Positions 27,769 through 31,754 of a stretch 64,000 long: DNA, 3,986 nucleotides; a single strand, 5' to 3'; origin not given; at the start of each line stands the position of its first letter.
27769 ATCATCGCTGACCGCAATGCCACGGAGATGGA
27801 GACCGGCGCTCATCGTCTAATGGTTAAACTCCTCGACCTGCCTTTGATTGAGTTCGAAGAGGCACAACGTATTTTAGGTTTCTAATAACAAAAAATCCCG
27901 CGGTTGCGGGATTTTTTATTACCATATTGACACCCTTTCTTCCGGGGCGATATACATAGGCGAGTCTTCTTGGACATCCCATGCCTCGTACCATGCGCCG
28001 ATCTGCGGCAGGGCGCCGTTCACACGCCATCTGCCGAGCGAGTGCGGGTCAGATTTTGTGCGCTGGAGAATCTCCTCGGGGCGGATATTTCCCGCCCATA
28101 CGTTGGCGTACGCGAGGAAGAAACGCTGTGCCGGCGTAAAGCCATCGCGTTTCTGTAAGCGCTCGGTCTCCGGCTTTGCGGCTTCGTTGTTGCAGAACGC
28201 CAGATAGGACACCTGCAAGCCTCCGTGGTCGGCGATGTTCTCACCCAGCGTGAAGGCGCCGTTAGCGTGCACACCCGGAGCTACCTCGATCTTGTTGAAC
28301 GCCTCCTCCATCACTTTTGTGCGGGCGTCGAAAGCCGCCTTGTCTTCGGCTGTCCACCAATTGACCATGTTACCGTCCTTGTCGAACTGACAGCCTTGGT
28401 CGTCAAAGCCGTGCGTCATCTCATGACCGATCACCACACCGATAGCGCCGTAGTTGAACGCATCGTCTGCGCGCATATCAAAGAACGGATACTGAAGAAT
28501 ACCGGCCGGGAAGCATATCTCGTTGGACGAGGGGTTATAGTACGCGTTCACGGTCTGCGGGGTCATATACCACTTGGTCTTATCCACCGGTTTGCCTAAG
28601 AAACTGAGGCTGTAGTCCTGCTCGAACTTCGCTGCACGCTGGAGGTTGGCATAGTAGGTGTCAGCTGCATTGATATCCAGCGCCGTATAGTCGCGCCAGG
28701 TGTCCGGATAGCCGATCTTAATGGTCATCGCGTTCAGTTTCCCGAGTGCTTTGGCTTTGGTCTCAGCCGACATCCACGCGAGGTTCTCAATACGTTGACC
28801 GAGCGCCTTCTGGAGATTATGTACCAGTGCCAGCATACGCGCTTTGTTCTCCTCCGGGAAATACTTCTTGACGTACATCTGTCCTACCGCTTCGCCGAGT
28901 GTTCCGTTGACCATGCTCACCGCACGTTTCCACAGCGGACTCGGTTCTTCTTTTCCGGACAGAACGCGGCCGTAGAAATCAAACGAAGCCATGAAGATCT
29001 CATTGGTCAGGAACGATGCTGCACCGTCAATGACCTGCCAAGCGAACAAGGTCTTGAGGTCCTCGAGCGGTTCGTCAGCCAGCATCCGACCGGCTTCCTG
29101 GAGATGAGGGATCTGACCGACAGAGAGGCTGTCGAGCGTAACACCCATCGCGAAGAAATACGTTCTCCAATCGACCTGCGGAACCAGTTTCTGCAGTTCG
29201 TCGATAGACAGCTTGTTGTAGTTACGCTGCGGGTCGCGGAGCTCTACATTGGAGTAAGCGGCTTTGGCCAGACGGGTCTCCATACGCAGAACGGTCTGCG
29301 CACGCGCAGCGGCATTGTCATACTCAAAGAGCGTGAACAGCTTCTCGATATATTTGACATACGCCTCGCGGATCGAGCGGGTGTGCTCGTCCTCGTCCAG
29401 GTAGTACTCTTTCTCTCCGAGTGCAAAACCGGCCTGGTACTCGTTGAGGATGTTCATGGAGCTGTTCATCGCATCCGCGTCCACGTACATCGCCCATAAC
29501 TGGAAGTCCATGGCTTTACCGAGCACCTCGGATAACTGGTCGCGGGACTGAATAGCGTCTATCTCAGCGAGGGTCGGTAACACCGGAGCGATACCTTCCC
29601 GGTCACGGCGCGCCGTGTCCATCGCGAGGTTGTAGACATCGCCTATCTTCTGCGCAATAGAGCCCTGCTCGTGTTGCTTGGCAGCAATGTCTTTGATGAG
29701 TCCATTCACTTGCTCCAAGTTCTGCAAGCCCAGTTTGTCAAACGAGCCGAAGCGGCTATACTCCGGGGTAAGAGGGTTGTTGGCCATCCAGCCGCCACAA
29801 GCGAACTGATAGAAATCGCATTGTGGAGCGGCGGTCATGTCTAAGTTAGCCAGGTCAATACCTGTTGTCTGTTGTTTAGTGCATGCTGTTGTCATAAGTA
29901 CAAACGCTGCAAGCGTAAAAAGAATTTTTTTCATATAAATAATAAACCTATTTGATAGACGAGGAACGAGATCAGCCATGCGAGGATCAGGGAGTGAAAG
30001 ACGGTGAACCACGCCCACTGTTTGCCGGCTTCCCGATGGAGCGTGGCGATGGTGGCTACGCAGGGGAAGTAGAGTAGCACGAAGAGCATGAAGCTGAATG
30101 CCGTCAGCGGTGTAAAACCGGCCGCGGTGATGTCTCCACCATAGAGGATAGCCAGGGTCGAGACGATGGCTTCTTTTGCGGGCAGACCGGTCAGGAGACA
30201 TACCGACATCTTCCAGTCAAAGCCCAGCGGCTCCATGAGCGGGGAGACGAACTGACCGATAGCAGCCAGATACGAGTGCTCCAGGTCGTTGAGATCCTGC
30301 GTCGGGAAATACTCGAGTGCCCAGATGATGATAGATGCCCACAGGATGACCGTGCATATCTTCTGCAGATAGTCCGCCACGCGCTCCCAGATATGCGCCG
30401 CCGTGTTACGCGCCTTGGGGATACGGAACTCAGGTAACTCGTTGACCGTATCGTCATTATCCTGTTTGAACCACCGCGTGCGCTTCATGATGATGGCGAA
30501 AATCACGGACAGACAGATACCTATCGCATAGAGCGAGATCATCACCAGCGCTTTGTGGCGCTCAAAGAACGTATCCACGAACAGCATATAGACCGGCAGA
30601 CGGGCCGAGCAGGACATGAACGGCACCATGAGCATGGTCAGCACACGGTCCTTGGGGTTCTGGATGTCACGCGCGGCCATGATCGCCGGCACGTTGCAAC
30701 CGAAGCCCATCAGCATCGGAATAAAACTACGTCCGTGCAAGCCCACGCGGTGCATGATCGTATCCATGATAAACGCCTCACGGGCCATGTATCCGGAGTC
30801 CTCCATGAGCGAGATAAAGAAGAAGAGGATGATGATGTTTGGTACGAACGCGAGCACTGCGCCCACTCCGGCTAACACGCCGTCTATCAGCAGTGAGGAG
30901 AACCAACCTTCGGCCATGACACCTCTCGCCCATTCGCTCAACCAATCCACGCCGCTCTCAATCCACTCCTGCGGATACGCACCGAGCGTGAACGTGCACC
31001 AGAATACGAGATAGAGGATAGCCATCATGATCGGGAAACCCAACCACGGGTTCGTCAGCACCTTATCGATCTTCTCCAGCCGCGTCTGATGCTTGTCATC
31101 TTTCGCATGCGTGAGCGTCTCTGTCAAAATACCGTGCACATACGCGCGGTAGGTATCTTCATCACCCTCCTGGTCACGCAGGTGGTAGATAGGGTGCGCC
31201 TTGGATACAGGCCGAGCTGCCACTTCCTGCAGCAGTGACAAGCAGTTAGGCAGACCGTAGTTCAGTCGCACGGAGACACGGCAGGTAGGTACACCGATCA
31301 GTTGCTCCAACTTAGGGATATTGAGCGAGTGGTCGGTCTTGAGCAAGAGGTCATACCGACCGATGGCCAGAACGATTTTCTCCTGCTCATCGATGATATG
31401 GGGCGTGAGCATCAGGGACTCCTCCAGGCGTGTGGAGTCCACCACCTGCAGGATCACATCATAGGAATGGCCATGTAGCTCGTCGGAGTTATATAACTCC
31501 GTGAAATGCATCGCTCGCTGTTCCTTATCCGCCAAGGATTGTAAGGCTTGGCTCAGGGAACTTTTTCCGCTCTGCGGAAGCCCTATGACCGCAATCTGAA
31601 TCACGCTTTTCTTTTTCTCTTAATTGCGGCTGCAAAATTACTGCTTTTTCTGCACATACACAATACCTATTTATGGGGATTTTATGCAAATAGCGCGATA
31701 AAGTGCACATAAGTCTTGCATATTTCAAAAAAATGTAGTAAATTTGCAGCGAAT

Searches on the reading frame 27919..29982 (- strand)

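Call 31: search_protein_families(library=pfam, proteins=[window:27919-29982:-], max_evalue=0.0001)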
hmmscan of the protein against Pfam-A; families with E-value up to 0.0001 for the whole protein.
window:27919-29982:- (687 aa): 2 families
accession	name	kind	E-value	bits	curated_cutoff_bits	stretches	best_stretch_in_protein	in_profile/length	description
PF05649.18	Peptidase_M13_N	-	1.8e-119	400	32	1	53-426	1-381/381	Peptidase family M13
PF01431.27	Peptidase_M13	-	4.1e-69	232.8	24.5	1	479-684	1-205/205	Peptidase family M13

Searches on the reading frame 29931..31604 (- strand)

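Call 31: search_protein_families(library=pfam, proteins=[window:29931-31604:-], max_evalue=0.0001)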
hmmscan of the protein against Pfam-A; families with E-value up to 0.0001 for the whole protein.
window:29931-31604:- (557 aa): 3 families
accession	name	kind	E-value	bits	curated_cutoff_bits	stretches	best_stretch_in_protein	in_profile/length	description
PF07670.19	Gate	-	4.3e-46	156.1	29.6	2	251-345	2-103/104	Nucleoside recognition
PF07664.17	FeoB_C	-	6.9e-13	48.5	26.6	1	355-408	1-54/54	Ferrous iron transport protein B C terminus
PF02421.24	FeoB_N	-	4.7e-12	46.1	27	1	39-119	70-150/156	Ferrous iron transport protein B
